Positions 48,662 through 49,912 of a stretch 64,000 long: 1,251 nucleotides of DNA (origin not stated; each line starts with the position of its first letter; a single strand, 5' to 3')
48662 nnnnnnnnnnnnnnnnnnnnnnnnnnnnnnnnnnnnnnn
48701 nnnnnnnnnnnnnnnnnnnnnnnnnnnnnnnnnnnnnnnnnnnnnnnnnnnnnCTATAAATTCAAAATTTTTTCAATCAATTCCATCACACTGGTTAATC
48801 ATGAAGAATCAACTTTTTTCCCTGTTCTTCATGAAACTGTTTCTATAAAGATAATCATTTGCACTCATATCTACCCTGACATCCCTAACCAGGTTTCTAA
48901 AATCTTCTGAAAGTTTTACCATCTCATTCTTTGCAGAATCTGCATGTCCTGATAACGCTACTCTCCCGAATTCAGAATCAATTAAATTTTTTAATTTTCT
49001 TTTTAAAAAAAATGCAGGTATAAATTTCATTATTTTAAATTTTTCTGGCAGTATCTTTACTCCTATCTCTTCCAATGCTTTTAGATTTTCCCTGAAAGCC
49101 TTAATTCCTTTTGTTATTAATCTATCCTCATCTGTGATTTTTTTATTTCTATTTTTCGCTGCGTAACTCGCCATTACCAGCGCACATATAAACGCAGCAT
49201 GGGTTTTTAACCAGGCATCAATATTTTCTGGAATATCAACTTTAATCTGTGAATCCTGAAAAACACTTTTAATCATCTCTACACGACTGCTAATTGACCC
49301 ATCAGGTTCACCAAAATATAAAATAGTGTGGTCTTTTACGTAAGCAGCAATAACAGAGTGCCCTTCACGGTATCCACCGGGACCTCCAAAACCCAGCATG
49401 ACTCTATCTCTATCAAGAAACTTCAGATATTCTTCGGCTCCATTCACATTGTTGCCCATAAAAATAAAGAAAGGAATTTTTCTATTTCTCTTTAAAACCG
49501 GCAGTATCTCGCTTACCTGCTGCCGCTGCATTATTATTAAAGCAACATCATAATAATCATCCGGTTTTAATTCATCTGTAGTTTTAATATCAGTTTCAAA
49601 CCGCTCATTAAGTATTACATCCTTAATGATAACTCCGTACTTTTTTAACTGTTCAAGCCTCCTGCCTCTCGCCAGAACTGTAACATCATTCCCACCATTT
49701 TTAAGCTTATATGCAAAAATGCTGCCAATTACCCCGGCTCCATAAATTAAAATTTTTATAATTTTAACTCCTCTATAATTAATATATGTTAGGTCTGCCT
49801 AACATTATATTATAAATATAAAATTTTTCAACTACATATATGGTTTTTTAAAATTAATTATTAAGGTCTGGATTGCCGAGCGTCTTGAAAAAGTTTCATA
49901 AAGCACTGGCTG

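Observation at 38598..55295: Three conserved genes lack any ATG/GTG/TTG start and share an SD + 5 nt + ATT arrangement (rsmI, panE, CAP-domain gene)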

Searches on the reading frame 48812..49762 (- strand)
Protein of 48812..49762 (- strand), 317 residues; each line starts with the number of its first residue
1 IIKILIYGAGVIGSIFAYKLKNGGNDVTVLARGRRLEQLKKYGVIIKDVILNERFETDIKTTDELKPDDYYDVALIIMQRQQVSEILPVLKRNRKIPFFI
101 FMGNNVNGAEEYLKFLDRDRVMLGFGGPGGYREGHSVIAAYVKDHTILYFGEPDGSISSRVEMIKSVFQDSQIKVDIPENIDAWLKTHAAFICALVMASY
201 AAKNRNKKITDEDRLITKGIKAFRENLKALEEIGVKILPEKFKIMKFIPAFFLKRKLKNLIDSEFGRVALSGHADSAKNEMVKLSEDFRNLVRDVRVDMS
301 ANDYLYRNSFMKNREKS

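Call 10: search_protein_families(library=pfam, proteins=[window:48812-49762:-])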
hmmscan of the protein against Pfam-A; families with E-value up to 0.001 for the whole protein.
window:48812-49762:- (317 aa): 2 families
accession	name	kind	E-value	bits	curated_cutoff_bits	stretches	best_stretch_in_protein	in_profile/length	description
PF02558.23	ApbA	-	1.1e-15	58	22.2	1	4-153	1-148/150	Ketopantoate reductase PanE/ApbA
PF00070.33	Pyr_redox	-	0.00017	22.4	22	1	3-37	1-35/82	Pyridine nucleotide-disulphide oxidoreductase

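Call 11: search_protein_families(library=ncbifam, proteins=[window:48812-49762:-])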
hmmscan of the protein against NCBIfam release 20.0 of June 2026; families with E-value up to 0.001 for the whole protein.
window:48812-49762:- (317 aa): 13 families
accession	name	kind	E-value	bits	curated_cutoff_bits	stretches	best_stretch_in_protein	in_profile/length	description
TIGR00745.1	apbA_panE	subfamily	1.2e-19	70.7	141.35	1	3-206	1-204/305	2-dehydropantoate 2-reductase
NF005094.0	PRK06522.2-5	equivalog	1.3e-15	57.5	382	1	3-199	2-197/307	2-dehydropantoate 2-reductase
NF005092.1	PRK06522.2-3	equivalog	2e-14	53.4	500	1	2-237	1-229/296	2-dehydropantoate 2-reductase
NF005089.0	PRK06522.1-4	subfamily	5.5e-14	52.3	223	1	2-91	1-88/326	2-dehydropantoate 2-reductase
NF005091.0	PRK06522.2-2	equivalog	1.5e-09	37.5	252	1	3-197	3-193/302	2-dehydropantoate 2-reductase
NF005093.0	PRK06522.2-4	equivalog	8.4e-08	31.9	308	1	2-162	4-160/304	2-dehydropantoate 2-reductase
NF005088.0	PRK06522.1-2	subfamily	1.7e-07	30.7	371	1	2-124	1-123/308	2-dehydropantoate 2-reductase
NF005090.0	PRK06522.2-1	equivalog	2e-07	30.6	496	1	2-182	3-176/296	2-dehydropantoate 2-reductase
NF006083.0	PRK08229.1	equivalog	1.3e-06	27.7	371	1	3-90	4-93/341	2-dehydropantoate 2-reductase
NF005087.0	PRK06522.1-1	equivalog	3.1e-06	26.5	351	1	2-206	1-194/296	2-dehydropantoate 2-reductase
NF009542.0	PRK12921.1-4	equivalog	4e-05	23.1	288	1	2-183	2-163/286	oxidoreductase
NF001933.0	PRK00711.1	subfamily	0.00037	19.6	383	0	3-33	2-32/429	D-amino acid dehydrogenase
NF004887.0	PRK06249.1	equivalog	0.00074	18.8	360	0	3-180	7-188/316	putative 2-dehydropantoate 2-reductase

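Call 23: find_homologous_proteins(query=window:48812-49762:-)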
Query window:48812-49762:- (317 aa): 581 proteins with E <= 0.001 among 3320 candidates; the best 120 are listed.
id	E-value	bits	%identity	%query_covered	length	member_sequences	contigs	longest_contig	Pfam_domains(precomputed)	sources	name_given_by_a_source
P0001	3.2e-173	593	86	99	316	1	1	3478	PF02558.23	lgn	-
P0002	1.3e-169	581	85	97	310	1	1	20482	PF02558.23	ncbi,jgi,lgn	-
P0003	3.0e-158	544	78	97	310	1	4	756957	PF02558.23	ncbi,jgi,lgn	-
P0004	6.4e-153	526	100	76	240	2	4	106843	-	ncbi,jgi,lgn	jgi:2-dehydropantoate 2-reductase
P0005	7.3e-151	519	75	97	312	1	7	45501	PF00070.34,PF02558.23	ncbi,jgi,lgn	jgi:2-dehydropantoate 2-reductase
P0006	1.6e-150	518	74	97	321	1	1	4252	PF02558.23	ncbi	-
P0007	1.3e-149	515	73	97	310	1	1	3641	PF02558.23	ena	-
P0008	3.6e-149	514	73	97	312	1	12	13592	PF02558.23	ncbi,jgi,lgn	-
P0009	5.1e-146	503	72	97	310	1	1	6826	PF02558.23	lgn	-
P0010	1.3e-144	499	71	97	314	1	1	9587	PF00070.34,PF02558.23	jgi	jgi:2-dehydropantoate 2-reductase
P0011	4.9e-144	497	71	96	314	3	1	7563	PF02558.23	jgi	jgi:2-dehydropantoate 2-reductase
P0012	7.0e-144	496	70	96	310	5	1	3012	PF02558.23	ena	-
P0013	1.4e-143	495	70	98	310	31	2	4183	PF02558.23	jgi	jgi:2-dehydropantoate 2-reductase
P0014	1.8e-142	492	70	97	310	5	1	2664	PF02558.23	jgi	jgi:2-dehydropantoate 2-reductase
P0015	2.1e-142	492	71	97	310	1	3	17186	PF02558.23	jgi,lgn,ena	-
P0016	2.3e-141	488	70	98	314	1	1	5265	PF02558.23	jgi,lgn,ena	-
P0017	6.8e-141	487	68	97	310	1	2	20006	PF02558.23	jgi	jgi:2-dehydropantoate 2-reductase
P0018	7.8e-140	483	69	96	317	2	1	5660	PF02558.23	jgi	jgi:2-dehydropantoate 2-reductase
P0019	3.8e-138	478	69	97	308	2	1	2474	PF02558.23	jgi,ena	-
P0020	1.9e-137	475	69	97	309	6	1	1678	PF02558.23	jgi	-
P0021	2.3e-137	475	68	97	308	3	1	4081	PF02558.23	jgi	-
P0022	1.4e-134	466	68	95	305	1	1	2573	PF02558.23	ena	-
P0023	8.1e-131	454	65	97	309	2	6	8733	PF02558.23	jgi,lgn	-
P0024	3.9e-128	445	65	97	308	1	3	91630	PF02558.23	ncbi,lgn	-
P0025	3.6e-126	438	65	95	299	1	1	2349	PF02558.23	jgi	-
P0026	2.9e-119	416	61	96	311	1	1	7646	PF02558.23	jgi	jgi:2-dehydropantoate 2-reductase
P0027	3.2e-116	406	58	98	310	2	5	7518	PF02558.23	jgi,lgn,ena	-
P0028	1.4e-114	400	60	97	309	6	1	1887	PF02558.23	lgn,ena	-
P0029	5.0e-114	398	59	97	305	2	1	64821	PF02558.23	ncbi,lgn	-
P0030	3.1e-113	396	58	98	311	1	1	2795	PF02558.23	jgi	jgi:2-dehydropantoate 2-reductase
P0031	3.6e-113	396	59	97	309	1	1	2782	PF02558.23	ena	-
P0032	7.4e-112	391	58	98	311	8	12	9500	PF02558.23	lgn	-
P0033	3.2e-110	386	57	98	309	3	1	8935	PF02558.23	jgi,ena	-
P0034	1.2e-109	384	57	98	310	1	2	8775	PF02558.23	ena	-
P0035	1.6e-107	377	55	97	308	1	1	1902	PF02558.23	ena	-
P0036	2.8e-107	376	57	97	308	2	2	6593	PF02558.23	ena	-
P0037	4.5e-107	376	57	97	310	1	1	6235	PF02558.23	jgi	jgi:2-dehydropantoate 2-reductase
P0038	6.2e-107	375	55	98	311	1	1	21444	PF02558.23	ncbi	-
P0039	1.5e-106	374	55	98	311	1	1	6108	PF00070.34,PF02558.23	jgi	-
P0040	1.5e-106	374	55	98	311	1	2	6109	PF00070.34,PF02558.23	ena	-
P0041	2.1e-106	373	55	98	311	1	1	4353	PF00070.34,PF02558.23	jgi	-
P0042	2.4e-106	373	54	97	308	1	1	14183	PF02558.23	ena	-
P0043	2.5e-106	373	55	98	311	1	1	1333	PF02558.23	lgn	-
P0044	3.5e-106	373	55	97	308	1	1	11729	PF02558.23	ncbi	ncbi:MAG: ketopantoate reductase family protein [Promethearchaeota archaeon]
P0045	6.2e-106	372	54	97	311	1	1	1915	PF02558.23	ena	-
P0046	6.9e-106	372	56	96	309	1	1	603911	PF02558.23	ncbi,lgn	-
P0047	7.9e-105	368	54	97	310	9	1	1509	PF02558.23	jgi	-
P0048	9.6e-105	368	53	97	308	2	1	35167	PF02558.23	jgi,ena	-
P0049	2.9e-104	366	54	97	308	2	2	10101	PF02558.23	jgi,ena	-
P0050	8.6e-104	365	54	98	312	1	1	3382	PF02558.23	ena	-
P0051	1.4e-103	364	54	97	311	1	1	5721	PF02558.23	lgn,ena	-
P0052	1.8e-102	360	54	98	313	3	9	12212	PF02558.23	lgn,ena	-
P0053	2.1e-102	360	53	98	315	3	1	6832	PF02558.23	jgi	-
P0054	2.1e-102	360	57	90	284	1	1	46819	PF02558.23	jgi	-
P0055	2.9e-102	360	54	98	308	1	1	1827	PF02558.23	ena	-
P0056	1.3e-100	354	56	93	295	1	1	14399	PF02558.23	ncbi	-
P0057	1.6e-100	354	52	97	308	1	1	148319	PF02558.23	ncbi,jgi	-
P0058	1.4e-99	351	52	97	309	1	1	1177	PF02558.23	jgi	jgi:2-dehydropantoate 2-reductase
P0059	2.3e-99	350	53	93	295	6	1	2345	PF02558.23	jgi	jgi:2-dehydropantoate 2-reductase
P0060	4.9e-99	349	55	92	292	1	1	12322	PF02558.23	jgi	jgi:2-dehydropantoate 2-reductase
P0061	7.2e-99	349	53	93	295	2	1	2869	PF02558.23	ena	-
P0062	8.9e-99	348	55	92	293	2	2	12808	PF02558.23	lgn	-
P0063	3.6e-97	343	52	97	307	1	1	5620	PF02558.23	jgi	jgi:2-dehydropantoate 2-reductase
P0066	4.4e-91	323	49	96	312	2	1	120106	PF02558.23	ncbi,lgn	-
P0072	7.7e-74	266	56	74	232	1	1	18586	-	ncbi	-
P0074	2.7e-65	238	38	96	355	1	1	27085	PF02558.23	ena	-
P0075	5.1e-65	237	37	95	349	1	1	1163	PF02558.23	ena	-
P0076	1.1e-64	236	38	96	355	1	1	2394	PF02558.23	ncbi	-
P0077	1.1e-64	236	39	96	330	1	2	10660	PF02558.23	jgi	jgi:2-dehydropantoate 2-reductase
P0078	1.3e-64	236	37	96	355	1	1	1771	PF02558.23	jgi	jgi:2-dehydropantoate 2-reductase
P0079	1.9e-64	236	40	95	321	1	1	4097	PF02558.23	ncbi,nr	ncbi:MAG: hypothetical protein GF364_04000 [Candidatus Lokiarchaeota archaeon]|nr:hypothetical prote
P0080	2.7e-64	235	37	96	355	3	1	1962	PF02558.23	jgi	-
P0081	2.7e-64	235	38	96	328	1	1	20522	PF02558.23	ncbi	-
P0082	3.1e-64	235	37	96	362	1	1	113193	PF02558.23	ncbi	-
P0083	8.9e-64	233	37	97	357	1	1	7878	PF02558.23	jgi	jgi:2-dehydropantoate 2-reductase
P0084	3.0e-63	232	38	96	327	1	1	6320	PF02558.23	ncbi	-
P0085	7.2e-63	230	38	96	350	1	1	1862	PF02558.23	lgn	-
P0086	1.4e-62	229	38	96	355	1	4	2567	PF02558.23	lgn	-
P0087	1.3e-61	226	39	96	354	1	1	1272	PF02558.23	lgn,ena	-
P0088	1.9e-61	226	37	96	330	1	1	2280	PF02558.23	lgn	-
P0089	1.1e-60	223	36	96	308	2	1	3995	PF02558.23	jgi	jgi:2-dehydropantoate 2-reductase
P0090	2.3e-60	222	39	96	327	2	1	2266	PF02558.23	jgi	-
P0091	2.3e-60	222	37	96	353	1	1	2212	PF02558.23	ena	-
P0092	2.7e-60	222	36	96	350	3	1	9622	PF02558.23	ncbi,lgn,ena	ncbi:hypothetical protein ES703_13168 [subsurface metagenome]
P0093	4.3e-60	221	36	96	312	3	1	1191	PF02558.23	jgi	jgi:2-dehydropantoate 2-reductase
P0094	1.1e-59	220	36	96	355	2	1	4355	PF02558.23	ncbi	-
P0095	1.4e-59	220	36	96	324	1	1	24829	PF01266.31,PF02558.23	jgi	jgi:2-dehydropantoate 2-reductase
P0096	1.6e-59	219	38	97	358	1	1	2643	PF02558.23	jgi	jgi:ketopantoate reductase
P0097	3.4e-59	218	36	96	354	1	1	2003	PF02558.23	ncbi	-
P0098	3.7e-59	218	38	97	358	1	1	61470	PF02558.23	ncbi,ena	-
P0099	9.4e-59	217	36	96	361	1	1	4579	PF02558.23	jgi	jgi:2-dehydropantoate 2-reductase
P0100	2.9e-58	215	36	96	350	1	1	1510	PF02558.23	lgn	-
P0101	3.4e-58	215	36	96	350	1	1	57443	PF02558.23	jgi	jgi:2-dehydropantoate 2-reductase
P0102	6.2e-58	214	36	96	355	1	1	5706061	PF02558.23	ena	-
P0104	2.0e-57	213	37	96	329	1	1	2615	PF02558.23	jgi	-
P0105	1.1e-56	210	36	96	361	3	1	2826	PF02558.23,PF08546.18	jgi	jgi:2-dehydropantoate 2-reductase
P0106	1.3e-56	210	36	96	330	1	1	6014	PF02558.23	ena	-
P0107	1.9e-56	209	37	97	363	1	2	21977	PF02558.23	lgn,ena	-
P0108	2.2e-56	209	35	96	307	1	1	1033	PF02558.23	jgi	-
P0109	3.0e-56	209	36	97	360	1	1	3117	PF02558.23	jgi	jgi:2-dehydropantoate 2-reductase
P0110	3.4e-56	209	35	96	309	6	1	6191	PF02558.23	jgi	jgi:2-dehydropantoate 2-reductase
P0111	7.0e-56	208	38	96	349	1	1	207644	PF02558.23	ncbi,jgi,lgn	-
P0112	9.9e-56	207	37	97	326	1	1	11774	PF02558.23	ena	-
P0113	1.2e-55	207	37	96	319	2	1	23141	PF01266.31,PF02558.23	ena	-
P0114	1.6e-55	206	35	97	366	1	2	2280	PF02558.23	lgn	-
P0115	2.2e-55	206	36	96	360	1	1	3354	PF02558.23,PF08546.18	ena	-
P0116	3.9e-55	205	36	96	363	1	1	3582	PF02558.23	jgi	jgi:2-dehydropantoate 2-reductase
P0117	6.1e-55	204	36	97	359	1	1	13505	PF02558.23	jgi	jgi:ketopantoate reductase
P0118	7.8e-55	204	35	96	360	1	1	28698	PF02558.23,PF08546.18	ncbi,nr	ncbi:MAG: ketopantoate reductase family protein [Anaerolineae bacterium]|nr:ketopantoate reductase f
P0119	1.3e-54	203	36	96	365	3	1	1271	PF02558.23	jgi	-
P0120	1.5e-54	203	39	93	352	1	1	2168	PF02558.23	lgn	-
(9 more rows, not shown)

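Call 26: find_related_loci(query=A1, collection=metagenome_contigs, flank=10000)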
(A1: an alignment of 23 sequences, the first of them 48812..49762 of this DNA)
Query A1 (317 aa) in metagenome_contigs; peptide patterns used: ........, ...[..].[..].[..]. (x = any residue, [..] = any of these).
365 stretches matched a pattern; 57 encode a relative of the query (tblastn E <= 1e-3); 57 distinct loci.
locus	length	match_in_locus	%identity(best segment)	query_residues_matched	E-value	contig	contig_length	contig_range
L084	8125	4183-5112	85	1-310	2e-179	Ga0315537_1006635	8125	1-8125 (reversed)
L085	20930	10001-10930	78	1-310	2e-167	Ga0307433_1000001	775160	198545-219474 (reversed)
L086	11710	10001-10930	78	1-310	2e-167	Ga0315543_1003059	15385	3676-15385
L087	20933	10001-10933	73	1-311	2e-158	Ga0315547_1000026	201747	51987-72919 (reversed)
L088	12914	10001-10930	73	1-310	8e-158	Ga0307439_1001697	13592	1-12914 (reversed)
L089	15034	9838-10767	73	1-310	2e-155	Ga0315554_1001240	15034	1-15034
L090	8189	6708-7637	71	1-310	4e-153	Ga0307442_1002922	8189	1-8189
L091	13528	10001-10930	71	1-310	4e-151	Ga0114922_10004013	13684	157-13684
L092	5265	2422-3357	70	1-312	3e-151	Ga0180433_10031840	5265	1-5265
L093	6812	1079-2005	70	1-310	2e-148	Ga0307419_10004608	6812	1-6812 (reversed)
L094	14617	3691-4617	70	1-310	1e-147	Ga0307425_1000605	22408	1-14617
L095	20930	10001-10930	72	1-310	6e-154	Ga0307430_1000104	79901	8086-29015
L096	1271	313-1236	69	1-310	1e-160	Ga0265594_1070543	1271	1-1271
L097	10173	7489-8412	68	1-310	3e-146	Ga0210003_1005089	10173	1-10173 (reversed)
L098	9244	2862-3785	68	1-310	3e-146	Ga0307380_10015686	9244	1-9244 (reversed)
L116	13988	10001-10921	52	2-310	4e-108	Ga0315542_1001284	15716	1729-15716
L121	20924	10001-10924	60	2-310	1e-124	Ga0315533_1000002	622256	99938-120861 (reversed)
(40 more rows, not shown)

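Call 50: search_protein_families(library=pfam, proteins=[L092:3369-4358:-, L088:6980-7594:-, L097:6361-7080:-, L088:416-1432:+, L085:10975-11538:+, L116:593-2614:-], max_evalue=0.01)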
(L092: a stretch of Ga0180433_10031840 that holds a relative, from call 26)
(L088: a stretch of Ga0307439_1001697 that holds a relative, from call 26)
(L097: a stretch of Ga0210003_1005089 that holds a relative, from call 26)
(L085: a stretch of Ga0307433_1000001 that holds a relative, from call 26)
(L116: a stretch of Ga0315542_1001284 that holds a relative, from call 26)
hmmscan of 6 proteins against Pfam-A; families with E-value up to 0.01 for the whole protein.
L092:3369-4358:- (330 aa): 0 families

L088:6980-7594:- (205 aa): 0 families

L097:6361-7080:- (240 aa): 1 family
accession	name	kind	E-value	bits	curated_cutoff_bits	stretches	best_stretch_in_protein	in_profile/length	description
PF17479.7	DUF3048_C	-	3.8e-23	82.5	25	1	126-228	11-114/114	Protein of unknown function (DUF3048) C-terminal domain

L088:416-1432:+ (339 aa): 7 families
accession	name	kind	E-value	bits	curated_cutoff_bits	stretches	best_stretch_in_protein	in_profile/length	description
PF00801.26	PKD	-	3.6e-10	40.1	23.5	1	103-167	16-78/80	PKD domain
PF18911.6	PKD_4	-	1.8e-08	34.8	27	1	100-170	16-83/85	PKD domain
PF22352.2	K319L-like_PKD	-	1.4e-07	31.8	27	1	104-170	14-84/84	K319L-like, PKD domain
PF05345.18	He_PIG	-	6.9e-07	30.1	24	1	102-170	17-95/96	Putative Ig domain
PF17963.7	Big_9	-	1e-06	30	23.6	1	105-168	20-88/89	Bacterial Ig domain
PF19408.5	PKD_6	-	0.0035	18.1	25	0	117-165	31-79/82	PKD-like domain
PF18887.5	MBG_3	-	0.0042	17.6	25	0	140-158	39-57/72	MBG domain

L085:10975-11538:+ (188 aa): 21 families
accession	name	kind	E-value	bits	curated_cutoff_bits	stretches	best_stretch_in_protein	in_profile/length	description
PF13847.12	Methyltransf_31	-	7.3e-19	68.3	27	1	44-156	4-114/145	Methyltransferase domain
PF08241.18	Methyltransf_11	-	1.6e-16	61.2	21.2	1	48-146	1-95/95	Methyltransferase domain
PF13649.12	Methyltransf_25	-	9.5e-15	55.5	27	1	47-142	1-97/97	Methyltransferase domain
PF01209.24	Ubie_methyltran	-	2.1e-13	50.6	20.1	1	35-145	39-150/233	ubiE/COQ5 methyltransferase family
PF08242.18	Methyltransf_12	-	7.3e-10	39.9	30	1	48-144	1-98/98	Methyltransferase domain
PF13489.12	Methyltransf_23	-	1.3e-09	38.4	27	1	42-150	21-120/164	Methyltransferase domain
PF05175.20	MTS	-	1.6e-09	38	23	1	39-160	30-153/170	Methyltransferase small domain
PF01728.25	FtsJ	-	2.1e-08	34.8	24.1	1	36-115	13-95/181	FtsJ-like methyltransferase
PF02475.24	TRM5-TYW2_MTfase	-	1.5e-07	31.9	28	1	42-159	35-146/164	TRM5/TYW2 methyltransferase domain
PF06325.19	PrmA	-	5e-07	29.9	22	1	41-116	159-231/296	Ribosomal protein L11 methyltransferase (PrmA)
PF01135.25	PCMT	-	2.7e-06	27.8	20.3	1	36-111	66-141/210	Protein-L-isoaspartate(D-aspartate) O-methyltransferase (PCMT)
PF02390.23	Methyltransf_4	-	1.2e-05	25.3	24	1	46-174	4-144/173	Putative methyltransferase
PF03848.20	TehB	-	4.3e-05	23.5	20.4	1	34-116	21-100/193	Tellurite resistance protein TehB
PF01189.24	Methyltr_RsmB-F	-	6.7e-05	23.1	27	1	42-117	7-85/199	16S rRNA methyltransferase RsmB/F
PF07021.18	MetW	-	0.00033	20.8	21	1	41-148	11-111/193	Methionine biosynthesis protein MetW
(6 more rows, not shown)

L116:593-2614:- (674 aa): 3 families
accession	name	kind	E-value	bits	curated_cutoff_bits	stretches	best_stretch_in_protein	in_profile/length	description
PF00501.34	AMP-binding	-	2.6e-46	158.6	29.9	1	110-440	8-328/384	AMP-binding enzyme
PF16177.11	ACAS_N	-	1.7e-10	41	27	1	51-106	2-54/55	Acetyl-coenzyme A synthetase N-terminus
PF13193.12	AMP-binding_C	-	6.6e-06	27.4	24.5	1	558-635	4-76/76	AMP-binding enzyme C-terminal domain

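Call 62: list_cluster_members(proteins=[P0002, P0003, P0024, P0029, P0038, P0044, P0046, P0056, P0066, P0072])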
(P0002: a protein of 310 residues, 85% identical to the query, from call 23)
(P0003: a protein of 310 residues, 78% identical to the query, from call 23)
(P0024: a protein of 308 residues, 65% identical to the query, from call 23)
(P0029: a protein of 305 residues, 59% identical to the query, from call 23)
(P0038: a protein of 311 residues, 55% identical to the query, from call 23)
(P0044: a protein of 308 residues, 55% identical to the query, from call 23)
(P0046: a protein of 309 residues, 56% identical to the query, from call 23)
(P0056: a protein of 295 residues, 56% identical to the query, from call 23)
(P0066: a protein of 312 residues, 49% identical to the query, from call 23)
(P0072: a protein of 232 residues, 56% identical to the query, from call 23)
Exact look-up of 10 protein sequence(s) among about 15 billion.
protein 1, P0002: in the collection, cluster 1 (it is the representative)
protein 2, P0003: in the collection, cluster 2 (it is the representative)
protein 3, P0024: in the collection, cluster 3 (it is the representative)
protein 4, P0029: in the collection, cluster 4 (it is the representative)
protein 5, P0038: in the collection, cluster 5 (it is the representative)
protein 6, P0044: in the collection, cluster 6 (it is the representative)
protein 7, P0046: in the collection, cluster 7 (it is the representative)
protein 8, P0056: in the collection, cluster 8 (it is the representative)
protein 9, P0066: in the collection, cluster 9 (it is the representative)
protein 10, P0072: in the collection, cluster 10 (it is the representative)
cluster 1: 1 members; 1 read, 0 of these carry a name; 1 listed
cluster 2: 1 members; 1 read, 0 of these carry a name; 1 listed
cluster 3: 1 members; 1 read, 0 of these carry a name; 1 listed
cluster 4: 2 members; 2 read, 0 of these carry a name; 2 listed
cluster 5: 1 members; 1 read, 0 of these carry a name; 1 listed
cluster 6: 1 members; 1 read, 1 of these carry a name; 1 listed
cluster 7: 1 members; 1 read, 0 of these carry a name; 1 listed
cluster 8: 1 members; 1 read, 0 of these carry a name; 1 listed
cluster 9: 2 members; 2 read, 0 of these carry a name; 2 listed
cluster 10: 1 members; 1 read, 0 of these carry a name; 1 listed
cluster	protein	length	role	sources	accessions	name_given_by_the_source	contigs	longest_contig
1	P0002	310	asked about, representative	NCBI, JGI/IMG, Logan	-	-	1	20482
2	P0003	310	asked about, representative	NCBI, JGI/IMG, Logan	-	-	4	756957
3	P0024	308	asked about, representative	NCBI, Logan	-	-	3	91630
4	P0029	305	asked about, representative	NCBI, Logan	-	-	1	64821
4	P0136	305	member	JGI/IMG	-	-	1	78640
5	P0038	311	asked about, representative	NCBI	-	-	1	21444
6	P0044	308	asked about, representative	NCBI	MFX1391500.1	MAG: ketopantoate reductase family protein [Promethearchaeota archaeon]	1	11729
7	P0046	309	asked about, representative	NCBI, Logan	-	-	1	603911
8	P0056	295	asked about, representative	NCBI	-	-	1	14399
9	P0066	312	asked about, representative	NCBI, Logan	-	-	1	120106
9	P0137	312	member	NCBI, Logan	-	-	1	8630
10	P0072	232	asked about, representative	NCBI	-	-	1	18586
